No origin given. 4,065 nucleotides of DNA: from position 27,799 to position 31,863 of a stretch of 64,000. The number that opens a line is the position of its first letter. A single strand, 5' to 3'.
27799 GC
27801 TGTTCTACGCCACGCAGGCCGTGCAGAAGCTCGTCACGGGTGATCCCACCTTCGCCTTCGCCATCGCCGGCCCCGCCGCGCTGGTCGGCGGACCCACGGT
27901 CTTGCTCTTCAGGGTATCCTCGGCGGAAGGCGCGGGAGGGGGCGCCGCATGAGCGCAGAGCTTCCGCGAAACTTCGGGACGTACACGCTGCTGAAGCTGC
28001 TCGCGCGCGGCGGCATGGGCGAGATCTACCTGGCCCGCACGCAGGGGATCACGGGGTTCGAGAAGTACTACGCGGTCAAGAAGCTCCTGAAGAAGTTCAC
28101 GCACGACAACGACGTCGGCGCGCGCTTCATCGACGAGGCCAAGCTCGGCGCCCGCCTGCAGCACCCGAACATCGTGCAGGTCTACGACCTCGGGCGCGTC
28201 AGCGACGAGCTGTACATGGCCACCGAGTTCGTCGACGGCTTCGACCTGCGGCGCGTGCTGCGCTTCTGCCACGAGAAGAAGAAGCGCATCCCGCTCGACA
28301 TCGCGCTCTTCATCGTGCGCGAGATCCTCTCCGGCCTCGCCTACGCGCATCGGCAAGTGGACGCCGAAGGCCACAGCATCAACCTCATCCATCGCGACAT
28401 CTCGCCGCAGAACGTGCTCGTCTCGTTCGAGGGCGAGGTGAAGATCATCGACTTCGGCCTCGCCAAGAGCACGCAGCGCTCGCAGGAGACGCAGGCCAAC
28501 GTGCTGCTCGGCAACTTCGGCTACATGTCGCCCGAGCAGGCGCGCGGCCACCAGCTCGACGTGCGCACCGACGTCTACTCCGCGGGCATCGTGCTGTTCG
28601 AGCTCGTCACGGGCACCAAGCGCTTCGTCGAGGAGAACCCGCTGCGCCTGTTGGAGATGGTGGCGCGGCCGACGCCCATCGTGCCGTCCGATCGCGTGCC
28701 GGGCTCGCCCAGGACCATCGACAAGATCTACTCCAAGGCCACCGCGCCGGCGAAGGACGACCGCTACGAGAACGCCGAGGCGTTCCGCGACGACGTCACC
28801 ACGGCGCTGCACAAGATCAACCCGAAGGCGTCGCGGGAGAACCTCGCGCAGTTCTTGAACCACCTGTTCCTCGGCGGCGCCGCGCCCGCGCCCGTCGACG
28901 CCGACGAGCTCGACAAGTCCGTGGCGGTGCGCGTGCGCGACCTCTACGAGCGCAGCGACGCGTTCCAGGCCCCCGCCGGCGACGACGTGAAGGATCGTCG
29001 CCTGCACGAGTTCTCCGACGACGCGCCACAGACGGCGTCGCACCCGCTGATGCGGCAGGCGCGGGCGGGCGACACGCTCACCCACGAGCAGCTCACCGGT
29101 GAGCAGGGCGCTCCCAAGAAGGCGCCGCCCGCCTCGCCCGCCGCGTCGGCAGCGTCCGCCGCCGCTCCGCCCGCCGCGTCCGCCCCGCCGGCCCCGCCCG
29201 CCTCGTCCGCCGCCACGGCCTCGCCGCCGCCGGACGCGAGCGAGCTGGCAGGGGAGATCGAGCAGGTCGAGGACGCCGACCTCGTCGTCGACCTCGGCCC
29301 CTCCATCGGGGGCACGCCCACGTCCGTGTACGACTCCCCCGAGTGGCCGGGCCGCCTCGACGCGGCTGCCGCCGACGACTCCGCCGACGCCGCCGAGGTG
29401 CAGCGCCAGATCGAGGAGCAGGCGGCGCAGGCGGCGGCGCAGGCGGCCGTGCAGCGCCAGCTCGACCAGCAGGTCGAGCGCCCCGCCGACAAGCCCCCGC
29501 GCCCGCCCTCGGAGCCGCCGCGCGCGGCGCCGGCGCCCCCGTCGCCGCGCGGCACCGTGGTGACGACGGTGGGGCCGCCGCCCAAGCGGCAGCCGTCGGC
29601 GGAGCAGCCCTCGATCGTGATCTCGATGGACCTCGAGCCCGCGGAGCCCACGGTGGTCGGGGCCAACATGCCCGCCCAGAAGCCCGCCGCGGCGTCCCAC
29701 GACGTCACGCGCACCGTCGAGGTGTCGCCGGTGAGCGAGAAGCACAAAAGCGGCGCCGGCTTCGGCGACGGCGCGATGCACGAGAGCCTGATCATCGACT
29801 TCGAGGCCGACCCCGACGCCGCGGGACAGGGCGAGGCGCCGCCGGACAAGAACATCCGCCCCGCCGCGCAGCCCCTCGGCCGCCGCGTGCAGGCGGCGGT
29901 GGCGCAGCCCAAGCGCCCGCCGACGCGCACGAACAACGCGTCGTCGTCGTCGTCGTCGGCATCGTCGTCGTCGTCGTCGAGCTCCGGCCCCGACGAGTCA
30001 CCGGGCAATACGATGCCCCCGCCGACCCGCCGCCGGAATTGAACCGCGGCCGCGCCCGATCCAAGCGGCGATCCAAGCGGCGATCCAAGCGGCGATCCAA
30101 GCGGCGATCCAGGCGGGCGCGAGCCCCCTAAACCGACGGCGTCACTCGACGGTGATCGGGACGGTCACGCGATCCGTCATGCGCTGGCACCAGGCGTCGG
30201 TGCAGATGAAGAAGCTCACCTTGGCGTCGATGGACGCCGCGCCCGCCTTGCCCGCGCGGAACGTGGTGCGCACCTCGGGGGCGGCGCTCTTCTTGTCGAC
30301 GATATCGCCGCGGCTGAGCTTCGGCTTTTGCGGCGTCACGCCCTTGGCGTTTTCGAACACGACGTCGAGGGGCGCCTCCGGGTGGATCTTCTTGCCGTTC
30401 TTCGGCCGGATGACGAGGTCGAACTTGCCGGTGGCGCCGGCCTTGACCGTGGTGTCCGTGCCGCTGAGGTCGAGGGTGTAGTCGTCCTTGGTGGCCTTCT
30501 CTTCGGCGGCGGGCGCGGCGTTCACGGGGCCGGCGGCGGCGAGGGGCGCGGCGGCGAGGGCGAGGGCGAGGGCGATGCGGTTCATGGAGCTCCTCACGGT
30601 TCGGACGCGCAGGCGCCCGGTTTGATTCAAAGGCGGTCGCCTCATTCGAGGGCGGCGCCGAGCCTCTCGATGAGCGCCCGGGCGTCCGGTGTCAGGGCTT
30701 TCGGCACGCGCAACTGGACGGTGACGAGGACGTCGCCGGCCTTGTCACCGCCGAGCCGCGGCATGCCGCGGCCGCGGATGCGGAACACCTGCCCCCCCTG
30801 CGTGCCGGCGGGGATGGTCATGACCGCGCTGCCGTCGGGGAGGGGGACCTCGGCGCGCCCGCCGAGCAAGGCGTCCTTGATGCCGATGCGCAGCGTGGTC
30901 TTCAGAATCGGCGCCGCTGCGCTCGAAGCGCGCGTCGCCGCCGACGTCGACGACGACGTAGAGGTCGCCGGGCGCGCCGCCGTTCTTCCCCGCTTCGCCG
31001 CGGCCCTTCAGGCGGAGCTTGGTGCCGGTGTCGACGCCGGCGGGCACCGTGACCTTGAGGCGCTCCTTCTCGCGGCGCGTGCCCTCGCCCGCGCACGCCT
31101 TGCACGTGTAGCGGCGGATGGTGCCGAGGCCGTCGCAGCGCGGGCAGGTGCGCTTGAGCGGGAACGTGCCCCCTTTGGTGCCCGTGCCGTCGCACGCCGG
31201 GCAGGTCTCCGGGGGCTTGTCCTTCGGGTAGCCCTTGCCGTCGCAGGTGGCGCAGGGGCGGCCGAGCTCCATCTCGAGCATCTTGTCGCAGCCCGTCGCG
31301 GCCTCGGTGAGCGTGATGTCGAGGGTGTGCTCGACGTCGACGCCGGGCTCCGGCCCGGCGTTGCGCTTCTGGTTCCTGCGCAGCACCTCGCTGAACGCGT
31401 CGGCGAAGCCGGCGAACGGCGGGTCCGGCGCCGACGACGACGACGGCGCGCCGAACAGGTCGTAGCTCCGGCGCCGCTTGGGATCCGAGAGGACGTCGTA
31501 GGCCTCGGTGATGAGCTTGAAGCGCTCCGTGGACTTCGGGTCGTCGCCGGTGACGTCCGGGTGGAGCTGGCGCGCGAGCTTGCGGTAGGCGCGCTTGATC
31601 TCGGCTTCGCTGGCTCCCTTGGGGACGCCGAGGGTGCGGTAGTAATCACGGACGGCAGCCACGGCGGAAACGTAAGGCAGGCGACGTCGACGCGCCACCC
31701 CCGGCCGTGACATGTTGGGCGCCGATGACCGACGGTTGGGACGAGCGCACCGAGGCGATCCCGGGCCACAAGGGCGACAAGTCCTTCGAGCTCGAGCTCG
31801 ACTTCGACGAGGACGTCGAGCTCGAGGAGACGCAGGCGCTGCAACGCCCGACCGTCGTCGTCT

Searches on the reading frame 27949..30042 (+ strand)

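Call 50: search_protein_families(library=pfam, proteins=[window:27949-30042:+], max_evalue=0.001)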
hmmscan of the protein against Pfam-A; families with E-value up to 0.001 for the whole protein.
window:27949-30042:+ (697 aa): 4 families
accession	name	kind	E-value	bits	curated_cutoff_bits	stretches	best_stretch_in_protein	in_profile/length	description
PF00069.31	Pkinase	-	2e-41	142.6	31.7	1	12-234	1-205/263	Protein kinase domain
PF07714.23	PK_Tyr_Ser-Thr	-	9.4e-31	107.5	23.1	1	14-243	3-222/258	Protein tyrosine and serine/threonine kinase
PF17667.7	Pkinase_fungal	-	0.00015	21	24.1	1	144-211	306-378/387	Fungal protein kinase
PF01636.29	APH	-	0.0005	20.3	23.2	0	143-174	167-199/239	Phosphotransferase enzyme family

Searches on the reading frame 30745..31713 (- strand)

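Call 51: search_protein_families(library=pfam, proteins=[window:30745-31713:-], max_evalue=0.001)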
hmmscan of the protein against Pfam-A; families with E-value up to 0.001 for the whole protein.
window:30745-31713:- (322 aa): 3 families
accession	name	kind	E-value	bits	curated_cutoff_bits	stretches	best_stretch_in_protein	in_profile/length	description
PF00226.36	DnaJ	-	3.9e-26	91.4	27.8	1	23-85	1-63/63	DnaJ domain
PF01556.23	DnaJ_C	-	1.2e-20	74.5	26.6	1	127-269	1-84/152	DnaJ C terminal domain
PF00684.25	DnaJ_CXXCXGXG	-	1.9e-09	38.1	32.7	1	154-211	1-65/65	DnaJ central domain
